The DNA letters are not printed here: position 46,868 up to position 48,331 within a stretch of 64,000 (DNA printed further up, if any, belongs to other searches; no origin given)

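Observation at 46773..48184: Translationally coupled ferredoxin and geranylgeranyl reductase pair (archaeal-style GGR partner arrangement)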

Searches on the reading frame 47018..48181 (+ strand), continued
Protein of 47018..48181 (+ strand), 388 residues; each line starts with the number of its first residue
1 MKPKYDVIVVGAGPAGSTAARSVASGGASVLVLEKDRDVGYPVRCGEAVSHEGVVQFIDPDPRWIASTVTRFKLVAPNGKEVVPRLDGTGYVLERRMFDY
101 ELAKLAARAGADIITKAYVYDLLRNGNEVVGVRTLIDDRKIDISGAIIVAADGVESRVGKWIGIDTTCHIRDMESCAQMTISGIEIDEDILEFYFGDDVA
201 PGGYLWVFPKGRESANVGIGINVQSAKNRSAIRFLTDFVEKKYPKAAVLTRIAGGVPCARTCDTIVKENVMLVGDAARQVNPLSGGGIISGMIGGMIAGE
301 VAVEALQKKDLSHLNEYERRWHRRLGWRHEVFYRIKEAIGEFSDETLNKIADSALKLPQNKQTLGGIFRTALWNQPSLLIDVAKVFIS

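Call 69: list_cluster_members(proteins=[P0006, P0012, P0064, P0020, P0038, P0097, P0107, P0113, P0118, P0101])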
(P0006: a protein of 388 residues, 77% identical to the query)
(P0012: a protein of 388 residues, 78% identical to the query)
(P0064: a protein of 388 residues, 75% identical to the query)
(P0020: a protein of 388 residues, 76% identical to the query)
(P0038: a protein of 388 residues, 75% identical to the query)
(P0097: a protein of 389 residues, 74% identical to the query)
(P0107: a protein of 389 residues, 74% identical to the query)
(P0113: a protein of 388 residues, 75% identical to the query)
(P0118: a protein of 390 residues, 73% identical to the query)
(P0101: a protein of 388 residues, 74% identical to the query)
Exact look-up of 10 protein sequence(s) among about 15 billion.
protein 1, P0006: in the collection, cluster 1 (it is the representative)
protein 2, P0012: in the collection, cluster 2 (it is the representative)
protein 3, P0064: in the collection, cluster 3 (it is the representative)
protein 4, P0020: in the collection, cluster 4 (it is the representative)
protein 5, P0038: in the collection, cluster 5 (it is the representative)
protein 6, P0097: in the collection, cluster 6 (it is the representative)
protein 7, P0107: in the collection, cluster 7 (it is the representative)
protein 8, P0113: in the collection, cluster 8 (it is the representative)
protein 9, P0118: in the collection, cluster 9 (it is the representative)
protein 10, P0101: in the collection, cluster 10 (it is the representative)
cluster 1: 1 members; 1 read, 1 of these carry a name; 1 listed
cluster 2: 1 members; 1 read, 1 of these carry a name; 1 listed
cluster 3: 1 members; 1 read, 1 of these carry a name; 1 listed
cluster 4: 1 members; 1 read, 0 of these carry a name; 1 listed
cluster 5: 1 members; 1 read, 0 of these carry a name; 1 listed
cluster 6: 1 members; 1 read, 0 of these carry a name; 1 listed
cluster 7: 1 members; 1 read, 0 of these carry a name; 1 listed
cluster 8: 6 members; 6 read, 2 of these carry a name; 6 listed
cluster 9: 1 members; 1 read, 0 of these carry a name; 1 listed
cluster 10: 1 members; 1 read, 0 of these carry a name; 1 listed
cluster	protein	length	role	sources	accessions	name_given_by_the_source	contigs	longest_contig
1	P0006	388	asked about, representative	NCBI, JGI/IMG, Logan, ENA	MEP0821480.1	MAG: NAD(P)/FAD-dependent oxidoreductase [Ignavibacterium sp.] | digeranylgeranylglycerophospholipid reductase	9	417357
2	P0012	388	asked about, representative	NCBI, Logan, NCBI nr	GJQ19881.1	MAG: digeranylgeranylglycerophospholipid reductase [Bacteroidia bacterium]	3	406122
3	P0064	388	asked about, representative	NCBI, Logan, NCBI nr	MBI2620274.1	MAG: NAD(P)/FAD-dependent oxidoreductase [Ignavibacteriales bacterium] | NAD(P)/FAD-dependent oxidoreductase [Ignavibacteriales bacterium]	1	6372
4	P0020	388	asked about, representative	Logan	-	-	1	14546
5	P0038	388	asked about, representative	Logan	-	-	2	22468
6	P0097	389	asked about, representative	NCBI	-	-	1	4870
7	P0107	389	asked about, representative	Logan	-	-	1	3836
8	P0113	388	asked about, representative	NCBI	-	-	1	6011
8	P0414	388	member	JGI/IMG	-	digeranylgeranylglycerophospholipid reductase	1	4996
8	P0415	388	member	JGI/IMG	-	digeranylgeranylglycerophospholipid reductase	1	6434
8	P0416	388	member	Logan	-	-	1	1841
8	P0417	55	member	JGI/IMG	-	-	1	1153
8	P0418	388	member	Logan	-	-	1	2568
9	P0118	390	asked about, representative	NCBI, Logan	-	-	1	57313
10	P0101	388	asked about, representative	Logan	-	-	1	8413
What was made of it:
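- Tried and rejected: Cluster-member look-ups did not reveal a cultured-strain ortholog (call 69).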

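Call 79: search_protein_families(library=pfam, proteins=[L089:5863-6879:+, L088:9209-9805:+, L007:5141-5746:+], max_evalue=0.001)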
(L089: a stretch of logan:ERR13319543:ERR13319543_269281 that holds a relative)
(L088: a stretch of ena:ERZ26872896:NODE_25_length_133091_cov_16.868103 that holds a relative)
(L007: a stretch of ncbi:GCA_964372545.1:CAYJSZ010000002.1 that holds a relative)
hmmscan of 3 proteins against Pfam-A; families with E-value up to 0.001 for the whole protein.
L089:5863-6879:+ (339 aa): 5 families
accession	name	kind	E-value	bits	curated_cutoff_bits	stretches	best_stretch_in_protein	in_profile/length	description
PF13484.11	Fer4_16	-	5.8e-17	62.7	30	1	209-270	2-66/66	4Fe-4S double cluster binding domain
PF08331.15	QueG_DUF1730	-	1.1e-14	54.5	25.1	1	92-155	8-76/77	Epoxyqueuosine reductase QueG, DUF1730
PF00037.32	Fer4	-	1.9e-05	24.7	21.1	0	207-224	6-23/24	4Fe-4S binding domain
PF13187.11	Fer4_9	-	0.00039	20.8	27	0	207-223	35-51/52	4Fe-4S dicluster domain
PF13237.11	Fer4_10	-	0.00094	19.5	25.5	0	207-226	7-28/53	4Fe-4S dicluster domain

L088:9209-9805:+ (199 aa): 1 family
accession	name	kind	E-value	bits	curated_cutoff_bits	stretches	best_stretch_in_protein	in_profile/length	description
PF01148.25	CTP_transf_1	-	6.6e-05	23.3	24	1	14-159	57-195/264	Cytidylyltransferase family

L007:5141-5746:+ (202 aa): 0 families

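Call 80: predict_structure(alignment_id=A3)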
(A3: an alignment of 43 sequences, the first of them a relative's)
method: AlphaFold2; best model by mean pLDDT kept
length: 448 residues; sequences in the alignment: 43
mean_pLDDT: 88.4   pTM: 0.86
mean pLDDT of the five models: 88.4, 87.6, 85.1, 82.9, 82.0
residues with pLDDT >= 90: 305; 70-90: 98; 50-70: 34; < 50: 11
segments of 3 or more residues with pLDDT < 50: 300-309
pLDDT, mean of each block of 10 residues (from residue 1): 77 70 76 76 73 65 89 98 98 96 83 95 95 92 85 89 94 95 96 97 67 98 96 96 94 96 92 95 95 75 47 76 95 94 95 98 96 95 99 98 98 95 89 80 77
secondary structure, 60 per line:
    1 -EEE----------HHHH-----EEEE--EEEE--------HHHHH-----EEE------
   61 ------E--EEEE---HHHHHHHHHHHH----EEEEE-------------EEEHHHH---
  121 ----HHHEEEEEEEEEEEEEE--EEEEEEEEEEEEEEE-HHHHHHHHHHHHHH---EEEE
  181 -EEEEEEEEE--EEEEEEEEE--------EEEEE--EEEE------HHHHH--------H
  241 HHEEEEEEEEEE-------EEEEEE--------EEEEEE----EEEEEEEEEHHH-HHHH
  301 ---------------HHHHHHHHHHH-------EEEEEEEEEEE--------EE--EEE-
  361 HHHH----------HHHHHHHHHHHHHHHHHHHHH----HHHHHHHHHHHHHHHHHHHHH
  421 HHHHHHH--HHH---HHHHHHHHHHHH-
elements in order: E2-4 H15-18 E24-27 E30-33 H42-46 E52-54 E70-73 H77-88 E93-97 E111-113 H114-117 E128-141 E144-158 H160-173 E177-180 E182-190 E193-201 E210-214 E217-220 H227-231 E243-252 E260-265 E274-279 E284-292 H297-300 H316-326 E334-344 E357-359 H361-364 H375-395 H400-427 H436-447
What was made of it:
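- Tried and rejected: AF2 model of a natural fusion: pTM 0.86, but the ferredoxin domain has pLDDT of only 65-77 and no coordinates are returned, so no cluster-to-FAD distance could be derived (call 80).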

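Call 82: fold_search(model_id=the predicted structure, library=pdb)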
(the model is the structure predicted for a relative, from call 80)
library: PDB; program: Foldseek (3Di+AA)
matches with E <= 10: 1992; with E <= 0.001: 1351
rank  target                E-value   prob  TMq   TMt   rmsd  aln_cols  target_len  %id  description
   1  3oz2                  2.4e-43  1.00  0.73  0.82   1.9       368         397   44  Crystal structure of a geranylgeranyl bacteriochlorophyll reductase-like (Ta0516) from Thermoplasma acidophilum at 1.60  (released 2010-10-27)
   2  4opt                  1.6e-31  1.00  0.70  0.69   3.0       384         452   23  Constructing tailored isoprenoid products by structure-guided modification of geranylgeranyl reductase (released 2014-07-09)
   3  4opg                  1.2e-30  1.00  0.69  0.69   3.1       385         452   23  Constructing tailored isoprenoid products by structure-guided modification of geranylgeranyl reductase. (released 2014-07-09)
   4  4opl                  1.5e-30  1.00  0.69  0.68   3.1       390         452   22  Constructing tailored isoprenoid products by structure-guided modification of geranylgeranyl reductase. (released 2014-07-09)
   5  3atq                  1.9e-30  1.00  0.70  0.70   2.9       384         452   23  Geranylgeranyl Reductase (GGR) from Sulfolobus acidocaldarius (released 2011-05-04)
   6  4opu                  5.1e-30  1.00  0.69  0.68   3.1       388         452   22  Constructing tailored isoprenoid products by structure-guided modification of geranylgeranyl reductase (released 2014-07-09)
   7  4opi                  1.9e-29  1.00  0.69  0.68   3.5       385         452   23  Constructing tailored isoprenoid products by structure-guided modification of geranylgeranyl reductase. (released 2014-07-09)
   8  7koe_C                4.6e-25  1.00  0.66  0.68   3.9       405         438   22  Electron bifurcating flavoprotein Fix/EtfABCX (released 2021-01-20)
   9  5bul                  2.1e-23  1.00  0.59  0.67   5.8       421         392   18  Structure of flavin-dependent brominase Bmp2 triple mutant Y302S F306V A345W (released 2016-03-09)
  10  8zop                  3.8e-23  1.00  0.65  0.70   4.1       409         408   19  Structure of FasV in complex with FAD (released 2025-04-02)
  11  5bva                  2.0e-22  1.00  0.62  0.69   5.2       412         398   17  Structure of flavin-dependent brominase Bmp2 (released 2016-03-09)
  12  7fco_B                3.7e-22  1.00  0.64  0.67   5.1       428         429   20  ChlB4 Halogenase (released 2022-03-16)
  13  7fco_A                4.2e-22  1.00  0.62  0.64   5.6       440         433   18  ChlB4 Halogenase (released 2022-03-16)
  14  5dbj_C                8.5e-22  1.00  0.62  0.64   5.5       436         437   19  Crystal structure of halogenase PltA (released 2015-10-07)
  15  3e1t                  8.5e-22  1.00  0.63  0.64   6.7       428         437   21  Structure and action of the myxobacterial chondrochloren halogenase CndH, a new variant of FAD-dependent halogenases (released 2009-02-24)
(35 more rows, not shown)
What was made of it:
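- Closest known: Thermoplasma acidophilum digeranylgeranylglycerophospholipid reductase Ta0516. Same: The fold match of the clade model is 1.9 A rmsd (call 82).
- The AF2 model of a fused homolog superposes on 3OZ2 at 1.9 A rmsd, and FixC (7KOE_C) ranks 8th (calls 80, 82).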
